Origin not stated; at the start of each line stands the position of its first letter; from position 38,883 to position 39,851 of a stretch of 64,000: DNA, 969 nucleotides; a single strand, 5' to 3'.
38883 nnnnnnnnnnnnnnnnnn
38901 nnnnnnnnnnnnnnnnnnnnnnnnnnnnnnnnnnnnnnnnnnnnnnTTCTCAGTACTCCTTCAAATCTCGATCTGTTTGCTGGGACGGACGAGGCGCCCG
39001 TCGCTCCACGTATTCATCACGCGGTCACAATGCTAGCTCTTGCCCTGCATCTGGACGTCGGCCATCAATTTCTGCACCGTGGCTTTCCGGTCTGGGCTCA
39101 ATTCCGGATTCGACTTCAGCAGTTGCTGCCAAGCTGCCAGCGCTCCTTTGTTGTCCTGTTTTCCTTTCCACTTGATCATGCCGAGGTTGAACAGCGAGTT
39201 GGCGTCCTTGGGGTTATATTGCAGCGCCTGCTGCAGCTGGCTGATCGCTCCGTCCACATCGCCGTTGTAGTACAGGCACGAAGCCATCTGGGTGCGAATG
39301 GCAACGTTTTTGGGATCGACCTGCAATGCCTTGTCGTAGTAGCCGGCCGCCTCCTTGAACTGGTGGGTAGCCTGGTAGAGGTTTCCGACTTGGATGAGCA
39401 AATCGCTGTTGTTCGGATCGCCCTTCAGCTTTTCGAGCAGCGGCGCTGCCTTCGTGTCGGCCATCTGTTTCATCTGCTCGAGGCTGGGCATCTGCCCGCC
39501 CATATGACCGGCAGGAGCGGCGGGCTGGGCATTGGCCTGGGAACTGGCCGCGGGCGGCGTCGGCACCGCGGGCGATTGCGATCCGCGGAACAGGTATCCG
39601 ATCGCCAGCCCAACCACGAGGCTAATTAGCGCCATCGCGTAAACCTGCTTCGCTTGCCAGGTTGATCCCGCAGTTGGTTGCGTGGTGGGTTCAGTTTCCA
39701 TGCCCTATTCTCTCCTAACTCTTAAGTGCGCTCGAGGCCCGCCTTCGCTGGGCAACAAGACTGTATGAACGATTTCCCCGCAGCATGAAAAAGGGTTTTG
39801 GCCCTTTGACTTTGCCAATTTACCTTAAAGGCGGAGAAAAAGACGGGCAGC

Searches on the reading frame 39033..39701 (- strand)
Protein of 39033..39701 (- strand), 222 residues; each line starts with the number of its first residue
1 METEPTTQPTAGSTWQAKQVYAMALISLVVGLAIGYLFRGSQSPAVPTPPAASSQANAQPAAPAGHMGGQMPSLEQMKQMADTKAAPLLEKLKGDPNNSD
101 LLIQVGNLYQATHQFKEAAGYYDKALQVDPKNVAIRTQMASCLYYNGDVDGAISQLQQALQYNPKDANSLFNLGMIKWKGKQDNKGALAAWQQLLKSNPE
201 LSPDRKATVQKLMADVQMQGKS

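Call 6: search_protein_families(library=pfam, proteins=[window:39033-39701:-], max_evalue=0.001)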
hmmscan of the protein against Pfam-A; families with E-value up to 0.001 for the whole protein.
window:39033-39701:- (222 aa): 19 families
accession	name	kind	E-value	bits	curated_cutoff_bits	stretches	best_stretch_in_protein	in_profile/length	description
PF14559.12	TPR_19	-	1.2e-15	58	25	2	113-167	5-59/68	Tetratricopeptide repeat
PF07719.23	TPR_2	-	1.8e-15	56.1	27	2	101-132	3-34/34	Tetratricopeptide repeat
PF13431.12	TPR_17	-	1.2e-13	50.6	24.4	1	121-153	1-33/34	Tetratricopeptide repeat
PF13414.12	TPR_11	-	4.9e-12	45.8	26.8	1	143-178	4-39/42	TPR repeat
PF00515.34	TPR_1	-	7.3e-12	45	27.8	1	101-132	3-34/34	Tetratricopeptide repeat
PF23914.1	TPR_CcmH_CycH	-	2.4e-11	44.2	42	1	88-203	39-156/158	Cytochrome c-type biogenesis protein H TPR domain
PF13432.12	TPR_16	-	2.2e-10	41.2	32.7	1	143-176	7-40/65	Tetratricopeptide repeat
PF13424.12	TPR_12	-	2.8e-09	37.5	30.1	1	102-161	6-73/77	Tetratricopeptide repeat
PF13428.12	TPR_14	-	3.1e-09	37.1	23.5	1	100-140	2-42/44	Tetratricopeptide repeat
PF24575.1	TPR_Slam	-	4.1e-08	34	35.2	1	98-153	44-101/104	Surface lipoprotein assembly modifier, N-terminal TPR repeats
PF13181.12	TPR_8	-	5.4e-08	32.8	25.7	0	101-132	3-34/34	Tetratricopeptide repeat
PF13174.12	TPR_6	-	9.3e-08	32.7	26.3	0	138-165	5-32/33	Tetratricopeptide repeat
PF14561.12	TPR_20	-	2.8e-06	28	25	0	124-168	13-57/90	Tetratricopeptide repeat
PF25068.1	ARM_TT21_4th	-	4.4e-06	27.5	30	1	104-167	4-67/153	Tetratricopeptide repeat protein 21 forth ARM domain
PF13371.12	TPR_9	-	9.6e-06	26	35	1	107-167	3-63/73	Tetratricopeptide repeat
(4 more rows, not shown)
